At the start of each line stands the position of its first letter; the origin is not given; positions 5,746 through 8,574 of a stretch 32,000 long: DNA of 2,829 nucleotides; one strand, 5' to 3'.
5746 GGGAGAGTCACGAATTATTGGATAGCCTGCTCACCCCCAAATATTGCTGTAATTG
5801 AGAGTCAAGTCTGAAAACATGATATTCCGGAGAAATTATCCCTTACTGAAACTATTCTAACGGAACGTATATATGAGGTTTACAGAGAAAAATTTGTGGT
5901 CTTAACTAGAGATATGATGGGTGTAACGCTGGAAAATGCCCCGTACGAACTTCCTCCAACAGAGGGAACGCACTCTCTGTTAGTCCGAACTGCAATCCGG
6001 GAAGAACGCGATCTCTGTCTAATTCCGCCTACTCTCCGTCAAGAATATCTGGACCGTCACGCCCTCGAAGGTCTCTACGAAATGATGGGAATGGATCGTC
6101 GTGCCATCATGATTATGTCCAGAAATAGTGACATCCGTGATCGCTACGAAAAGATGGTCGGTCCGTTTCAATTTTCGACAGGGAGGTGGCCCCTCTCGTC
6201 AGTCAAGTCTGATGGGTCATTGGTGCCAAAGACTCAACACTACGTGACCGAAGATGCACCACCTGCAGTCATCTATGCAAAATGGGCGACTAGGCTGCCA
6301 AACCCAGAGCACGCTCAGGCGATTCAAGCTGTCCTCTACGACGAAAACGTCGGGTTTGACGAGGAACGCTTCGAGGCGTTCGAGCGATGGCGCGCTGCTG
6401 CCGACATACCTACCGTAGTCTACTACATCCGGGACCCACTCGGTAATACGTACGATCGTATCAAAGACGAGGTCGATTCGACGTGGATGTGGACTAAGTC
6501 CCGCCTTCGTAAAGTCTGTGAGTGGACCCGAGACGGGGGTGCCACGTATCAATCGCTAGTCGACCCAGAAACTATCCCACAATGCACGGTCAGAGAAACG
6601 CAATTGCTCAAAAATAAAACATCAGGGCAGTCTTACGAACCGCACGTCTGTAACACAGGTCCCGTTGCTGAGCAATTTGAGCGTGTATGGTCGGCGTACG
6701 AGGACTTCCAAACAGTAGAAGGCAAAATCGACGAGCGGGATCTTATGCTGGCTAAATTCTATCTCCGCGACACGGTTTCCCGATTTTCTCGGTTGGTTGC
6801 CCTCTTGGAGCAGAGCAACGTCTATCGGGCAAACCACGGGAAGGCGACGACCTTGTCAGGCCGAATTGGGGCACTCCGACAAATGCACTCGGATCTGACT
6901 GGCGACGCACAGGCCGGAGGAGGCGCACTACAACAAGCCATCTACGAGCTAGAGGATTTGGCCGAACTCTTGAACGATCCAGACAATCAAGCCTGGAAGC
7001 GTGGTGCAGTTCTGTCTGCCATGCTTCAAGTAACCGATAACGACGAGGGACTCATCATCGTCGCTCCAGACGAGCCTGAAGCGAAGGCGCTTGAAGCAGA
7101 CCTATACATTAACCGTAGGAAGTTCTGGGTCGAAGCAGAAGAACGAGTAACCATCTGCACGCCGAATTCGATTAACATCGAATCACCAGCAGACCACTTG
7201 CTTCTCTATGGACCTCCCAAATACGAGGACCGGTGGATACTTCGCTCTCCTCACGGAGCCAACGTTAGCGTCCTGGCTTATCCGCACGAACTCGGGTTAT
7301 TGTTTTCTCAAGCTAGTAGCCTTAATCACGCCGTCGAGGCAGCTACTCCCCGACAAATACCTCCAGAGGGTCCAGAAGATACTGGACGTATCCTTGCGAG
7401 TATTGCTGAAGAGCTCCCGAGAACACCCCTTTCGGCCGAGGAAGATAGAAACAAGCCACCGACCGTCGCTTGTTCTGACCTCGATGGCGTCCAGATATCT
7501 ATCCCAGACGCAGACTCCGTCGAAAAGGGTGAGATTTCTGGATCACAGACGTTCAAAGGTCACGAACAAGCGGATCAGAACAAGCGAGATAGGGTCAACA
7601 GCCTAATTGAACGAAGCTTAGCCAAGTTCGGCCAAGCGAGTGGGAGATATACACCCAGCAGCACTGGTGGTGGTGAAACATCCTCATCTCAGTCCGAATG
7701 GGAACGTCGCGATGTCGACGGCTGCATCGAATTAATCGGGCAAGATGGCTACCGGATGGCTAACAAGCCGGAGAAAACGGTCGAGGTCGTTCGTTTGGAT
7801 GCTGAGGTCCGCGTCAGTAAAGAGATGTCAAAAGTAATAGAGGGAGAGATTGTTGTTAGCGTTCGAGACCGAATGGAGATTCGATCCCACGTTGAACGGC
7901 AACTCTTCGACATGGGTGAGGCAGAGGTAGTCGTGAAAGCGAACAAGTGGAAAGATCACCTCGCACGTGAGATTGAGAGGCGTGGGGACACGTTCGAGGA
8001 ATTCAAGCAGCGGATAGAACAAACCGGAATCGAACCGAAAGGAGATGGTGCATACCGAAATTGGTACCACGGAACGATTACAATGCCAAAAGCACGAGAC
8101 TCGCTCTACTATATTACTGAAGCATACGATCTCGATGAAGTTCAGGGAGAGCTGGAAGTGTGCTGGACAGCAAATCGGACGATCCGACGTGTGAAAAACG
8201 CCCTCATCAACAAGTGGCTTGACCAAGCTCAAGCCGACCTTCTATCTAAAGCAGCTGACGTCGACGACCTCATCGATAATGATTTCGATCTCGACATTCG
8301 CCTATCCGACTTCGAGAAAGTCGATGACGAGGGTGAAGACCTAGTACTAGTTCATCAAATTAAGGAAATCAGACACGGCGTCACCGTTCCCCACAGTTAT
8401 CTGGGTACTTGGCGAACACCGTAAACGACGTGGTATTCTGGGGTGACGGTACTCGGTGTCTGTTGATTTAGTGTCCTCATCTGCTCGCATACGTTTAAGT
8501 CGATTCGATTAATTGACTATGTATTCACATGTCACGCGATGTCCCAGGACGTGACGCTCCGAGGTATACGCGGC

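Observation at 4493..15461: Five-gene DISARM (class 2-like) defence operon on a haloarchaeal replicon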

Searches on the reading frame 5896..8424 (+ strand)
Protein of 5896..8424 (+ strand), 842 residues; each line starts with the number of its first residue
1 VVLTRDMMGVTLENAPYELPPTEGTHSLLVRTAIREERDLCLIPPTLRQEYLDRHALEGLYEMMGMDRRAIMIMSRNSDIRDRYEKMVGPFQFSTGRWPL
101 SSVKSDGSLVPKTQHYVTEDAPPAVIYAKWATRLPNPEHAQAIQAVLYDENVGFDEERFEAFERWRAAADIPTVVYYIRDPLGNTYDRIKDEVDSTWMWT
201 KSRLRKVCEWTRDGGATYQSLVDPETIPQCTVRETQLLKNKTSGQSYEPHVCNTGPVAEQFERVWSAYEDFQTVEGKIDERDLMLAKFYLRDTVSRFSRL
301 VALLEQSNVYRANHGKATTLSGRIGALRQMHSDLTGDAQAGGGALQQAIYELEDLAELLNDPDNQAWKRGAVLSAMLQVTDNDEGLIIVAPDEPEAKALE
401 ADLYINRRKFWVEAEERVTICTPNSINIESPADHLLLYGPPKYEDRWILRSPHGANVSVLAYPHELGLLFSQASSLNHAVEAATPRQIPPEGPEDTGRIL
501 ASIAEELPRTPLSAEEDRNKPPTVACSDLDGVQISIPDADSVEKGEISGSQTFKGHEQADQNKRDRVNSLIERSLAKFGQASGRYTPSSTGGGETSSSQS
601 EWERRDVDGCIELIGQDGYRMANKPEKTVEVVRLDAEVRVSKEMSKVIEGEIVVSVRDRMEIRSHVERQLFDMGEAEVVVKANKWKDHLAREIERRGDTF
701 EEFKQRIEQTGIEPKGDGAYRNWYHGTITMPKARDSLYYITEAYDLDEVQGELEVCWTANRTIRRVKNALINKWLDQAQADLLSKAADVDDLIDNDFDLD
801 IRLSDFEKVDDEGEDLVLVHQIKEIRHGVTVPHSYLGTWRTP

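Call 3: search_protein_families(library=pfam, proteins=[window:5896-8424:+], max_evalue=0.01)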
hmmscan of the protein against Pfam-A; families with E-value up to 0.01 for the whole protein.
window:5896-8424:+ (842 aa): 1 family
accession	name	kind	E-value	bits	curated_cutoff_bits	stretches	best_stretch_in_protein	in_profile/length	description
PF24957.1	DrmE_C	-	0.00056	20.1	27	1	683-770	79-168/181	DISARM protein DrmE, C-terminal domain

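Call 4: search_protein_families(library=padloc, proteins=[window:5896-8424:+], max_evalue=0.01)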
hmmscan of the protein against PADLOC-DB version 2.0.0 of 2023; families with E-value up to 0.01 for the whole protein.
window:5896-8424:+ (842 aa): 1 family
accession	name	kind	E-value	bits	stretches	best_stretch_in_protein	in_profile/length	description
PDLC02636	DrmE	-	4.2e-102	340.7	1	13-837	25-816/821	DrmE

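Call 5: search_protein_families(library=pfam, proteins=[window:5896-8424:+], max_evalue=10)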
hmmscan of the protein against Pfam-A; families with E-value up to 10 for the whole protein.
window:5896-8424:+ (842 aa): 1 family
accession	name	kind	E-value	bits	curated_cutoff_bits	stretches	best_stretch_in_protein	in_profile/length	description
PF24957.1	DrmE_C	-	0.00056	20.1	27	1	683-770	79-168/181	DISARM protein DrmE, C-terminal domain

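Call 6: search_protein_families(library=ncbifam, proteins=[window:5896-8424:+], max_evalue=0.01)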
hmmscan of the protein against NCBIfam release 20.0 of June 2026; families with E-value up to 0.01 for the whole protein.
window:5896-8424:+ (842 aa): 1 family
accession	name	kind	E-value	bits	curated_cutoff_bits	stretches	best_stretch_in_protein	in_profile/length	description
NF038316.1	DrmE_fam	subfamily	5.5e-15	54.7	80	1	186-770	273-777/838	DrmE family protein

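Call 9: search_dna_similar(query=window:5896-8424:+, collection=plasmids, mode=protein, max_rows=30)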
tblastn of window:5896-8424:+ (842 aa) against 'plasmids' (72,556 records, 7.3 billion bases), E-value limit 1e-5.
Records with a match: 14; places in all: 14; records where one place covers at least 80% of the query: 14.
Best place of each record, by identity: <60% 14.
By first word of the organism name: Halobacterium 10; Halobaculum 1; Haloplanus 1; Halorhabdus 1; Halomicrobium 1.
By predicted mobility (MOB-suite, as given by PLSDB): non-mobilizable 14.
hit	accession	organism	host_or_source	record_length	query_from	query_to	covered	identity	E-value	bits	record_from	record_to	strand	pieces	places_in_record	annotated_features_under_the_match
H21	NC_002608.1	Halobacterium salinarum NRC-34001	-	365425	6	840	99%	40.4%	2e-160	525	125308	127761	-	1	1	DrmE family protein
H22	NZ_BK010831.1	Halobacterium salinarum NRC-34001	-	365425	6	840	99%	40.4%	2e-160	525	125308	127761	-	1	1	DrmE family protein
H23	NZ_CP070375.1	Halobacterium sp. GSL-19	Brine,Brine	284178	6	840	99%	40.4%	3e-160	525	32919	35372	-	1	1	DrmE family protein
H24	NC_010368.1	Halobacterium salinarum NRC-34001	-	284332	6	840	99%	40.4%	3e-160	525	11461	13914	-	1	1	DrmE family protein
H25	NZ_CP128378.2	Halobacterium salinarum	-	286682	6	840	99%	40.4%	3e-160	525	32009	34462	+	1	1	DrmE family protein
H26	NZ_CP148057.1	Halobacterium salinarum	Whole genome,Hypersaline lake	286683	6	840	99%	40.4%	3e-160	525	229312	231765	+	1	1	DrmE family protein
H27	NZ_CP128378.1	Halobacterium salinarum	-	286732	6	840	99%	40.4%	3e-160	525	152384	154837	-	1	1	DrmE family protein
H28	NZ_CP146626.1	Halobacterium salinarum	-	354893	6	840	99%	40.4%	3e-160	525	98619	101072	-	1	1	DrmE family protein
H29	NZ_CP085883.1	Halobacterium salinarum NRC-34001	Genome,Canadian salted buffalo hide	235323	6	840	98%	41.0%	6e-113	529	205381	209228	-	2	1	hypothetical protein (x2) | ISH3-like element ISH27-2 family transposase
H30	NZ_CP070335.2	Halobacterium sp. BOL4-2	Salt,Salt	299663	6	825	92%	41.8%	2e-93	547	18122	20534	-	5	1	hypothetical protein (x4)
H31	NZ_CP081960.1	Halobaculum magnesiiphilum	cell culture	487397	12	840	98%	35.5%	2e-135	452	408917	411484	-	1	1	hypothetical protein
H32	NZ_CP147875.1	Haloplanus sp. GX21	cell culture,marine solar saltern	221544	12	840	98%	35.2%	1e-135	453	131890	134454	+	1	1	hypothetical protein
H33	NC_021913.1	Halorhabdus tiamatea SARL4B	-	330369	20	833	97%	29.6%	2e-72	267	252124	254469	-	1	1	DrmE family protein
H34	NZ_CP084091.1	Halomicrobium urmianum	cell culture,salt lake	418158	19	840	98%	25.8%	9e-57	220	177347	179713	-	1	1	DrmE family protein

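Call 10: get_annotated_region(hit=H21, flank=10000)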
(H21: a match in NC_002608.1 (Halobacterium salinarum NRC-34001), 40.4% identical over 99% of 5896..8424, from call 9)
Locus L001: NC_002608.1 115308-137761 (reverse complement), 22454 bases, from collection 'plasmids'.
description: Halobacterium salinarum NRC-1 plasmid pNRC200, complete sequence
organism: Halobacterium salinarum NRC-34001 (NCBI taxid 64091)
taxonomy: Archaea; Euryarchaeota; Halobacteria; Halobacteriales; Halobacteriaceae; Halobacterium; Halobacterium salinarum; Halobacterium salinarum NRC-34001
host: -; source: -; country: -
typing (MOB-suite, as given by PLSDB): non-mobilizable; mating-pair formation MPF_T
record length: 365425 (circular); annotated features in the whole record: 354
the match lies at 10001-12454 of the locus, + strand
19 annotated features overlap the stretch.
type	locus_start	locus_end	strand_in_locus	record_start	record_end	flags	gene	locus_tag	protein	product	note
CDS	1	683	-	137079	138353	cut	-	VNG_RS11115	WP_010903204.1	IS4-like element ISH8E family transposase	GO:0006313 - DNA transposition [Evidence IEA]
CDS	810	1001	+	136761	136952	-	-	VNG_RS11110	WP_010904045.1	hypothetical protein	-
CDS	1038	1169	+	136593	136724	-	-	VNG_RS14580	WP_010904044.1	hypothetical protein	-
CDS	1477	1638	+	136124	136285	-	-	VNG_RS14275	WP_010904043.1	hypothetical protein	-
CDS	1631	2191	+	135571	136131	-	-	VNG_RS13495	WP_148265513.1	hypothetical protein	-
CDS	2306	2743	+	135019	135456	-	-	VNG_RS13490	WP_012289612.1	hypothetical protein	-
CDS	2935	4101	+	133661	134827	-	-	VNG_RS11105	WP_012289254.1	ISH3-like element ISH27-2 family transposase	GO:0006313 - DNA transposition [Evidence IEA]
CDS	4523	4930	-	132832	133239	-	-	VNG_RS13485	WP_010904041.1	hypothetical protein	-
CDS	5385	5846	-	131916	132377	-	-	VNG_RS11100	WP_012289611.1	hypothetical protein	-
CDS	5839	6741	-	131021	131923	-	-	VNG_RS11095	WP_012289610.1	ParA family protein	-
CDS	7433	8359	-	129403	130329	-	orc1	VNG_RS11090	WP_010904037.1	DNA replication protein Orc1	GO:0006260 - DNA replication [Evidence IEA]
CDS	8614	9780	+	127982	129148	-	-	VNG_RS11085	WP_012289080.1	ISH3-like element ISH27-2 family transposase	GO:0006313 - DNA transposition [Evidence IEA]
CDS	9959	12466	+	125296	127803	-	-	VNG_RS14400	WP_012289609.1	DrmE family protein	-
CDS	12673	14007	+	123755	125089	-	-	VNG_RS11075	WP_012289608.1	IS4-like element ISH32 family transposase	GO:0006313 - DNA transposition [Evidence IEA]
CDS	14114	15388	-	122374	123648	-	-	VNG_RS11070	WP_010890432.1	IS4-like element ISH8B family transposase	GO:0006313 - DNA transposition [Evidence IEA]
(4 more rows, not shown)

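Call 11: get_annotated_region(hit=H31, flank=10000)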
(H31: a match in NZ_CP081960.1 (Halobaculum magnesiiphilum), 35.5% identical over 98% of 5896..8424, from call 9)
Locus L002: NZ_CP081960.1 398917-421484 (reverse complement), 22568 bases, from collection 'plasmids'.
description: Halobaculum magnesiiphilum strain NBRC 109044 plasmid unnamed2, complete sequence
organism: Halobaculum magnesiiphilum (NCBI taxid 1017351)
taxonomy: Archaea; Euryarchaeota; Halobacteria; Halobacteriales; Haloferacaceae; Halobaculum; Halobaculum magnesiiphilum
host: -; source: cell culture; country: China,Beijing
typing (MOB-suite, as given by PLSDB): non-mobilizable
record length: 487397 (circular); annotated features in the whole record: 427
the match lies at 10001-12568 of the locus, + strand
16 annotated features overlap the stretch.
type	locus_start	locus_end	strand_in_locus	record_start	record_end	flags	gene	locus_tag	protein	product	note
CDS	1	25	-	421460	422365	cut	-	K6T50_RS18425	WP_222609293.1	ADP-ribosylglycohydrolase family protein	-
CDS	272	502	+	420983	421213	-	-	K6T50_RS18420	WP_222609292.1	hypothetical protein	-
CDS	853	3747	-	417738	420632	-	-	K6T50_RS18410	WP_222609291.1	ATP-dependent DNA helicase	-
CDS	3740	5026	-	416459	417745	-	-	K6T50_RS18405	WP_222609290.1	PD-(D/E)XK nuclease family protein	-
CDS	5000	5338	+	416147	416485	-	-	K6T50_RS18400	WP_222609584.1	hypothetical protein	-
CDS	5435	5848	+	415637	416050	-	-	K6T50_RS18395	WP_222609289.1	hypothetical protein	-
CDS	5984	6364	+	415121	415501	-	-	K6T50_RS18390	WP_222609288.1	hypothetical protein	-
CDS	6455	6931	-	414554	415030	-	-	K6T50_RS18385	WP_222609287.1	hypothetical protein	-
CDS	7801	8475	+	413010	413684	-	-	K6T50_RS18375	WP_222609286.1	helix-turn-helix domain-containing protein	-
CDS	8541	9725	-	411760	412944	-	-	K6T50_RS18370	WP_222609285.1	hypothetical protein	-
CDS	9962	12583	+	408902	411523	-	-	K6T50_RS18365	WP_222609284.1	hypothetical protein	-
CDS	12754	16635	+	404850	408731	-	-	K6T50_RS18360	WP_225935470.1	helicase-related protein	-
CDS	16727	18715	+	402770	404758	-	-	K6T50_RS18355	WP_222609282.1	hypothetical protein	-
CDS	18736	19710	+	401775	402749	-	-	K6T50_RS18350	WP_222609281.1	phospholipase D family protein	-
CDS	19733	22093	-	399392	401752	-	-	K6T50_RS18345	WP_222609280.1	hypothetical protein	-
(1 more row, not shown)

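Call 12: find_homologous_proteins(query=window:5896-8424:+, max_evalue=0.00001)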
Query window:5896-8424:+ (842 aa): 30 proteins with E <= 0.00001 among 8000 candidates.
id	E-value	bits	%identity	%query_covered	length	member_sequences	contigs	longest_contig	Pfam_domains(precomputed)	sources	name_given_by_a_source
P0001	0.0e+0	1688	88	99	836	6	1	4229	-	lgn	-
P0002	0.0e+0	1662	100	86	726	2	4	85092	-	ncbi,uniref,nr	ncbi:hypothetical protein JK354_18670 [Haloferax volcanii]|uniref:Uncharacterized protein n=1 Tax=Ha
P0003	0.0e+0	1654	85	99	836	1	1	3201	-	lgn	-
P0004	0.0e+0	1647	85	99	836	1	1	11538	-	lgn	-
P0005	0.0e+0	1624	85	99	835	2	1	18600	-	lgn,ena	-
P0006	0.0e+0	1620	84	99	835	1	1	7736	-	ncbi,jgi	-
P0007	0.0e+0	1609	84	99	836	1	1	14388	-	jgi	jgi:hypothetical protein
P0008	0.0e+0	1607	83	99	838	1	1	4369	PF24957.1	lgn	-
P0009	0.0e+0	1594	83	99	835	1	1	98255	-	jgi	jgi:hypothetical protein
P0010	0.0e+0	1507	77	99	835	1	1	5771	-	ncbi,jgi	-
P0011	0.0e+0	1432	85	87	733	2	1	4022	-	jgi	jgi:hypothetical protein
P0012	0.0e+0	1128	60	99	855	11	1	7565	PF24957.1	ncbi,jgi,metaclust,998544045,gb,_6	metaclust:\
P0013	2.8e-191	656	39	100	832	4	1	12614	PF24957.1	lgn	-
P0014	9.6e-191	654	40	99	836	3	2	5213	PF24957.1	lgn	-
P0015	1.9e-189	650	40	98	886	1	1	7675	PF24957.1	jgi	jgi:hypothetical protein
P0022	1.9e-185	637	40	99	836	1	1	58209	PF24957.1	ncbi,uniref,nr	ncbi:DrmE family protein [Halalkalicoccus subterraneus]|uniref:DrmE family protein n=1 Tax=Halalkali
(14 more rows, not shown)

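Call 14: find_encoding_contigs(protein=P0002, flank=10000, max_places=6)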
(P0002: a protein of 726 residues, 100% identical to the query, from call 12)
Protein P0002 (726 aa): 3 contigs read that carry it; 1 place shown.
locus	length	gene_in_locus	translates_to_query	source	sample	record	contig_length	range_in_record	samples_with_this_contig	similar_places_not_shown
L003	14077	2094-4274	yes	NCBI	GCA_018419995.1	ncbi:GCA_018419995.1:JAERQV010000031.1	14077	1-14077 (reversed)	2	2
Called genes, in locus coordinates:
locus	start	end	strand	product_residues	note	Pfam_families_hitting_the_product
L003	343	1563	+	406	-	PF00145:DNA_methylase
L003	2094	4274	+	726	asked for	-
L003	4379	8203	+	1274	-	PF00270:DEAD (faint), PF00271:Helicase_C (weak)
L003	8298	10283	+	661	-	-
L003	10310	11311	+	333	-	PF13091:PLDc_2, PF00614:PLDc (weak)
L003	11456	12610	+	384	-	PF01844:HNH (weak), PF13391:HNH_2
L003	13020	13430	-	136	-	-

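Call 27: find_related_loci(query=A1, collection=genome_contigs, flank=10000)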
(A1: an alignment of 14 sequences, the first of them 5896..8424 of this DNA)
Query A1 (842 aa) in genome_contigs; peptide patterns used: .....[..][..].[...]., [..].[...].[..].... (x = any residue, [..] = any of these).
19 stretches matched a pattern; 3 encode a relative of the query (tblastn E <= 1e-3); 3 distinct loci.
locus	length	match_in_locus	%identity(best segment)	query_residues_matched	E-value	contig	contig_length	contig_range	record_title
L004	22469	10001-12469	60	10-841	0e+0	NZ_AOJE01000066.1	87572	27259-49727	Halorubrum saccharovorum DSM 1137 contig_66, whole genome shotgun sequence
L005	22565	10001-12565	35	12-840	2e-159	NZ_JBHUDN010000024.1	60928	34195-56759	Haloplanus litoreus strain CGMCC 1.10456 platanus_K_21_77_24, whole genome shotgun sequence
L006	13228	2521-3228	39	603-840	1e-44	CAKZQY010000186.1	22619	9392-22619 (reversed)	MAG TPA_asm: uncultured Halobacteria archaeon isolate ERR2683608_bin.7_CONCOCT_v1.1_MAG genome assembly, contig: ERZ1034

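Call 28: find_encoding_contigs(protein=P0009, flank=10000, max_places=2)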
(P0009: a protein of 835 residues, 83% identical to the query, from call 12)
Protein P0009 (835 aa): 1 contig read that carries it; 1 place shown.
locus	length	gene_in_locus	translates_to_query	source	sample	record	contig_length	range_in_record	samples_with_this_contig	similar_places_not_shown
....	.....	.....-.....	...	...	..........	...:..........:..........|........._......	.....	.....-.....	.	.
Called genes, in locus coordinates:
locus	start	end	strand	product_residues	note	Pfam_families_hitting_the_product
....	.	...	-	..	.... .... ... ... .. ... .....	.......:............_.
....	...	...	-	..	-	-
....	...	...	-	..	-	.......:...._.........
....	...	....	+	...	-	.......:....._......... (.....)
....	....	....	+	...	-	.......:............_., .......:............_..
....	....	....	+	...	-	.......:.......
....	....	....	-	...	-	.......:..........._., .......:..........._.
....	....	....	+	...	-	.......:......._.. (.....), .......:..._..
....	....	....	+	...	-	-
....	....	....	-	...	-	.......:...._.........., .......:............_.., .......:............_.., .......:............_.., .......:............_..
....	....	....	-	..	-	-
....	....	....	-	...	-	-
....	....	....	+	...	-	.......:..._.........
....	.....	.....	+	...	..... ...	-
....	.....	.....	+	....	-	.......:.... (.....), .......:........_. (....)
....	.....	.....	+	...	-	-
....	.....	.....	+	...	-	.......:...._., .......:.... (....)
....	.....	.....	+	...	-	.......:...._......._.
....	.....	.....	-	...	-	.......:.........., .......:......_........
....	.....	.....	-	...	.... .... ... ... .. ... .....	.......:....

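Call 29: find_encoding_contigs(protein=P0005, flank=10000, max_places=2)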
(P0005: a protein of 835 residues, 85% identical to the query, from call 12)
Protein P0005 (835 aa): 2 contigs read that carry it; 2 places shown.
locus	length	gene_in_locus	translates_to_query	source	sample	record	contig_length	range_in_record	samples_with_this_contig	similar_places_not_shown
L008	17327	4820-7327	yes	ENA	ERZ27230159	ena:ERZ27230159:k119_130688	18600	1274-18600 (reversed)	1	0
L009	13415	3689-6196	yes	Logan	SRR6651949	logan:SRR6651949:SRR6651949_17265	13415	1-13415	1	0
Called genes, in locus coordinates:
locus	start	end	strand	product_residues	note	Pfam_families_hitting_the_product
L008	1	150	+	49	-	?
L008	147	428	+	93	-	PF25938:DUF7981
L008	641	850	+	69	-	-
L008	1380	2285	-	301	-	PF02182:SAD_SRA, PF26348:SRA_ScoMcrA (weak), PF13391:HNH_2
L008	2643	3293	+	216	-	PF00730:HhH-GPD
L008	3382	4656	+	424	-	PF00145:DNA_methylase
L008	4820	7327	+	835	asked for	-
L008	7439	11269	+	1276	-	PF00270:DEAD (faint), PF00271:Helicase_C (weak)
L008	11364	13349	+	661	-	-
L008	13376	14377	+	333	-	PF13091:PLDc_2, PF00614:PLDc (weak)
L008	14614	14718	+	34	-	-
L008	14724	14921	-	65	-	PF26511:DUF8172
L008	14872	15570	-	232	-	PF26511:DUF8172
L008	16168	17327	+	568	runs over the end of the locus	PF00118:Cpn60_TCP1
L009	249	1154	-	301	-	PF02182:SAD_SRA, PF26348:SRA_ScoMcrA (weak), PF13391:HNH_2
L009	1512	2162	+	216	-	PF00730:HhH-GPD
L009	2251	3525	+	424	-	PF00145:DNA_methylase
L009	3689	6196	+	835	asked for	-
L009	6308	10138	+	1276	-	PF00270:DEAD (faint), PF00271:Helicase_C (weak)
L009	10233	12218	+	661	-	-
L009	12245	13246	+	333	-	PF13091:PLDc_2, PF00614:PLDc (weak)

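Call 30: find_encoding_contigs(protein=P0022, flank=10000, max_places=2)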
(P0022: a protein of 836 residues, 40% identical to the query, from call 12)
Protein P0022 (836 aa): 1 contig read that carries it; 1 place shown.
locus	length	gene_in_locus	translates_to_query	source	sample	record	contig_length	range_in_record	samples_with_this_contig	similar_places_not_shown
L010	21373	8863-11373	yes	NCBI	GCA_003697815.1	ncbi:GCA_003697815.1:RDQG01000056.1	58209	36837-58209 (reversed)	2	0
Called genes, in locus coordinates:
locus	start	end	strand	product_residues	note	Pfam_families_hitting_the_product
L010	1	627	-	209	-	?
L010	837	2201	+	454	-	PF14281:PDDEXK_4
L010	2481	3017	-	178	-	-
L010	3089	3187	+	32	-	-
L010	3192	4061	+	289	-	-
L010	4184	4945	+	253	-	-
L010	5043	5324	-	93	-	-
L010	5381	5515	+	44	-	-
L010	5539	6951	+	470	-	PF04313:HSDR_N (weak)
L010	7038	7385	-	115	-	-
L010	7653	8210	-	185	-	PF22703:Cdc6_lid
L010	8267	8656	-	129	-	PF13191:AAA_16, PF13401:AAA_22 (weak)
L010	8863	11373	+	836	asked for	PF24957:DrmE_C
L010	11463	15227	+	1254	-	PF00270:DEAD (faint), PF00271:Helicase_C (weak)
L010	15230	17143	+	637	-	-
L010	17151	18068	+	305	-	PF13091:PLDc_2, PF00614:PLDc (weak)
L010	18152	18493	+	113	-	-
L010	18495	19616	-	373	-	PF00145:DNA_methylase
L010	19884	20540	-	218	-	-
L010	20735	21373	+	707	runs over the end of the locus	PF07669:Eco57I, PF12950:TaqI_C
